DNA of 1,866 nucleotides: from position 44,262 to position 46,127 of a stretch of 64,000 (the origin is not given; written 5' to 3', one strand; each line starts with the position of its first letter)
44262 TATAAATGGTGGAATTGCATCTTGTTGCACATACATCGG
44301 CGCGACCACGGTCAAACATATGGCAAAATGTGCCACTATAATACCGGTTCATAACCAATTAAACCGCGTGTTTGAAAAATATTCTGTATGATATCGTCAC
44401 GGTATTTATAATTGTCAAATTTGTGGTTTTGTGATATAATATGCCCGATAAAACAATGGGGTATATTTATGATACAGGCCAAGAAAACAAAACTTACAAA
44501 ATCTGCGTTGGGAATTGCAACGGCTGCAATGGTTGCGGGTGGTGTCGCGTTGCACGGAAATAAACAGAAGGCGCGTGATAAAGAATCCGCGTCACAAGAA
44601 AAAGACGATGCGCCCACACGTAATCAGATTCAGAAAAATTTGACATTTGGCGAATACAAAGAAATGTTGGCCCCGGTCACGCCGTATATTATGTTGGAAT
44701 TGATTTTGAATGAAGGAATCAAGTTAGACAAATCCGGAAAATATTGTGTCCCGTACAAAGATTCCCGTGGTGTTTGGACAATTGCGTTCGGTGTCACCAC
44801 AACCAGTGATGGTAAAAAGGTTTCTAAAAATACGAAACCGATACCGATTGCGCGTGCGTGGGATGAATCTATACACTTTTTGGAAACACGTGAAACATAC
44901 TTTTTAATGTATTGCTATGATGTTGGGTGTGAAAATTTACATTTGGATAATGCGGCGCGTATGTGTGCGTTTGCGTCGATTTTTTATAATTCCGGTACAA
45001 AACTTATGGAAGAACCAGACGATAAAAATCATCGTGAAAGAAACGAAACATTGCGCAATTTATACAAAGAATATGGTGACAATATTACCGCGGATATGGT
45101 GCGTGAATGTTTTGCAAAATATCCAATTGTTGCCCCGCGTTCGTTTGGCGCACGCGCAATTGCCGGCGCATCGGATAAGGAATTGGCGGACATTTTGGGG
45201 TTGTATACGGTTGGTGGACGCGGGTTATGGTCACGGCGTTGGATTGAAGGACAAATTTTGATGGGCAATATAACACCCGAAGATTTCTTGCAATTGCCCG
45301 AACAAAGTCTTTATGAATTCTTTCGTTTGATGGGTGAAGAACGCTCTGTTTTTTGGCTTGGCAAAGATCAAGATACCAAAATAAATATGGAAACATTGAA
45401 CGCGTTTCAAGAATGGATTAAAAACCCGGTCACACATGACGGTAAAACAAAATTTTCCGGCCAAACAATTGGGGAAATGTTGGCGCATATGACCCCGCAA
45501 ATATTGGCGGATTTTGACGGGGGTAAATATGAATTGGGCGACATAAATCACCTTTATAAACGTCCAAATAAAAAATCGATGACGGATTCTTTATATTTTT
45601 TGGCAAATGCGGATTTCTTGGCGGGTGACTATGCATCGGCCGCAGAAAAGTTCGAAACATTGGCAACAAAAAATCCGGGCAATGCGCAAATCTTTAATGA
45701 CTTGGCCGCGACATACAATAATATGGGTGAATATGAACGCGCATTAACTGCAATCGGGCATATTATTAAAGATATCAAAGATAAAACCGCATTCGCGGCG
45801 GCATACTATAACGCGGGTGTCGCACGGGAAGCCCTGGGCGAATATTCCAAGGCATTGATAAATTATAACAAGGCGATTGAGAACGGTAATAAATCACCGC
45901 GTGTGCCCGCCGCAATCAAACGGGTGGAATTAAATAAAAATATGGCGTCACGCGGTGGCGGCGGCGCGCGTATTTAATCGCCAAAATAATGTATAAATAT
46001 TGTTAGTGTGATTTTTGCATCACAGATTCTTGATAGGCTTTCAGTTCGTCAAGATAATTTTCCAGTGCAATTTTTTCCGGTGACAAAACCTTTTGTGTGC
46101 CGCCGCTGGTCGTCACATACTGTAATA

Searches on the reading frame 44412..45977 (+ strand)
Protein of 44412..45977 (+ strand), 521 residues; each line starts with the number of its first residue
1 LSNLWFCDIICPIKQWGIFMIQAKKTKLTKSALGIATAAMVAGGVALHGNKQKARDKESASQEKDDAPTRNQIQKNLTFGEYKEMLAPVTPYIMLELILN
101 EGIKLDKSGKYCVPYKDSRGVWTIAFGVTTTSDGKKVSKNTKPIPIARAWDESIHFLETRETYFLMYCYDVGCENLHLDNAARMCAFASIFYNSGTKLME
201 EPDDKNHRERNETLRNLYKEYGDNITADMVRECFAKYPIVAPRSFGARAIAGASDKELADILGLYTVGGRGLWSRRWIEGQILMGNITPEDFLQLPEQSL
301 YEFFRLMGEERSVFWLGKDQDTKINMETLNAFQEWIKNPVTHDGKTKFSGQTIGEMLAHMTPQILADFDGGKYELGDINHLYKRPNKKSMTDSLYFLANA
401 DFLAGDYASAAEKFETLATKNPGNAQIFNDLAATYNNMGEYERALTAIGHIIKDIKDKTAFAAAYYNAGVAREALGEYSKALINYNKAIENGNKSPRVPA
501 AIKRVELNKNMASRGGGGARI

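Call 36: search_protein_families(library=pfam, proteins=[window:44412-45977:+], max_evalue=0.001)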
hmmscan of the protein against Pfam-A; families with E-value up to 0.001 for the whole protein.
window:44412-45977:+ (521 aa): 10 families
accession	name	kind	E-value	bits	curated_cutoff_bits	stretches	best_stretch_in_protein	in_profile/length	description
PF07719.23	TPR_2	-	2.2e-09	37.1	27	0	462-490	1-29/34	Tetratricopeptide repeat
PF14559.12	TPR_19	-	1e-07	32.6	25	1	403-463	3-63/68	Tetratricopeptide repeat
PF13431.12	TPR_17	-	1.6e-06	28.3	24.4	1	414-445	2-33/34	Tetratricopeptide repeat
PF00515.34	TPR_1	-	2e-06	27.8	27.8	0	462-490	1-29/34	Tetratricopeptide repeat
PF13428.12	TPR_14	-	2.3e-06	28.2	23.5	0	394-433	4-43/44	Tetratricopeptide repeat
PF13424.12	TPR_12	-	1.6e-05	25.4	30.1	1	425-490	3-73/77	Tetratricopeptide repeat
PF13432.12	TPR_16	-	4.4e-05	24.3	32.7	0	398-447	4-52/65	Tetratricopeptide repeat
PF25064.1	ARM_TT21_5th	-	5.1e-05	24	27.8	1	396-490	6-100/117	TT21 fifth ARM repeats domain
PF13174.12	TPR_6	-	0.00017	22.4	26.3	0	464-491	2-29/33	Tetratricopeptide repeat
PF12895.13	ANAPC3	-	0.00065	20.4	27.2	0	390-450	22-81/82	Anaphase-promoting complex, cyclosome, subunit 3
